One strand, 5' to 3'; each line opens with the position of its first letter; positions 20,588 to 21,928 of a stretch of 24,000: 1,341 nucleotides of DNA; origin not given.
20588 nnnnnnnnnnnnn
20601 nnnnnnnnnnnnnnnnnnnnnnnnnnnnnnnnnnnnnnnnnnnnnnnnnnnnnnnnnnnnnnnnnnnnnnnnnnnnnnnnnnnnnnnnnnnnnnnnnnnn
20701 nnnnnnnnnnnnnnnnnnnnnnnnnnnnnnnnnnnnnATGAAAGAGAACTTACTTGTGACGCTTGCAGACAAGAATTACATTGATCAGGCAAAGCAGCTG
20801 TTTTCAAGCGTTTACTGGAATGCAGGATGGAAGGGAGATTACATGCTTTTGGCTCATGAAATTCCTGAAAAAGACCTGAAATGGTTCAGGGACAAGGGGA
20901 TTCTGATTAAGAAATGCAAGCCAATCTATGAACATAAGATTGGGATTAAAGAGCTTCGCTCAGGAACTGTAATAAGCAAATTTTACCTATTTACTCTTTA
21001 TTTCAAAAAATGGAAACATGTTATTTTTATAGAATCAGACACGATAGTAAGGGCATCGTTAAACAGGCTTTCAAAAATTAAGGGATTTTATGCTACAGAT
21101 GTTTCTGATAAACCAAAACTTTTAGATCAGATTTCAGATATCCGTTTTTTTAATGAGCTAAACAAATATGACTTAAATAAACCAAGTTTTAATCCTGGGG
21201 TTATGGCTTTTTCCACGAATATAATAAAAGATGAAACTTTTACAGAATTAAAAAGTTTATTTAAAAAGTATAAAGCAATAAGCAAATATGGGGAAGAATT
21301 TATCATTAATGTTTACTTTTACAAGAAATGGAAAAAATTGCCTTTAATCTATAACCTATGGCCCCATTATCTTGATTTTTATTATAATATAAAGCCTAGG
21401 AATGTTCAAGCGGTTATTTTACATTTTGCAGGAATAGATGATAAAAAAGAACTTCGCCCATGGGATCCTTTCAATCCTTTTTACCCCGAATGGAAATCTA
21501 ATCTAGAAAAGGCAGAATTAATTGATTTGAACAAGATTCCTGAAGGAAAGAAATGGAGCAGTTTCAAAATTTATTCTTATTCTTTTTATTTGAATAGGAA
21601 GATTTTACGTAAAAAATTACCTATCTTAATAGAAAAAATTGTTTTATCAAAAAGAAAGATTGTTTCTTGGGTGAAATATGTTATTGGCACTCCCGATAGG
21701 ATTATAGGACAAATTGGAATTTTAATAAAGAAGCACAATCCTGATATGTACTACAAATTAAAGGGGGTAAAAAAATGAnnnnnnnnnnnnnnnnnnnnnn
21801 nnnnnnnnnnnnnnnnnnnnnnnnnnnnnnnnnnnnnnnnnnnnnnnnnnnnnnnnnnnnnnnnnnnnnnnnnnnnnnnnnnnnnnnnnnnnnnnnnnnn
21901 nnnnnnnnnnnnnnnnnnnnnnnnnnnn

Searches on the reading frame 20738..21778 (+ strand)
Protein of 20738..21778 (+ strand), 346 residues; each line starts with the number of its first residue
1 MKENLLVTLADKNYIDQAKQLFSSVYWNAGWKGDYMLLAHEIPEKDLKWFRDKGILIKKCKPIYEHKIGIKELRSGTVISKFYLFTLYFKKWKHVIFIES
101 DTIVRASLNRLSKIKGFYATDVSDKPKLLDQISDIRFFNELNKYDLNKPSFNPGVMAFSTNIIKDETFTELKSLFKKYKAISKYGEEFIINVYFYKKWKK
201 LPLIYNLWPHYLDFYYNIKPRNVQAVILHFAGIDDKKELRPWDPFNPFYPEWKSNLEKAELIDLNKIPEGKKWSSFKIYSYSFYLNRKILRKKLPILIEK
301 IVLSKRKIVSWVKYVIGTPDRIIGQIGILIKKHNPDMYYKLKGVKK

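Call 7: search_protein_families(library=pfam, proteins=[window:20738-21778:+], max_evalue=0.01)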
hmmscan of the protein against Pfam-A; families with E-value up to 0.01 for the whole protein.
window:20738-21778:+ (346 aa): 1 family
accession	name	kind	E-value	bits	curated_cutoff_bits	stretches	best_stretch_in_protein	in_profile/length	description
PF01501.26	Glyco_transf_8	-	1.2e-15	58.3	24.3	1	7-232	3-244/253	Glycosyl transferase family 8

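Call 47: search_protein_families(library=ncbifam, proteins=[window:20738-21778:+], max_evalue=0.001)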
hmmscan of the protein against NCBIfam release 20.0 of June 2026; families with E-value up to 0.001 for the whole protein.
window:20738-21778:+ (346 aa): 0 families
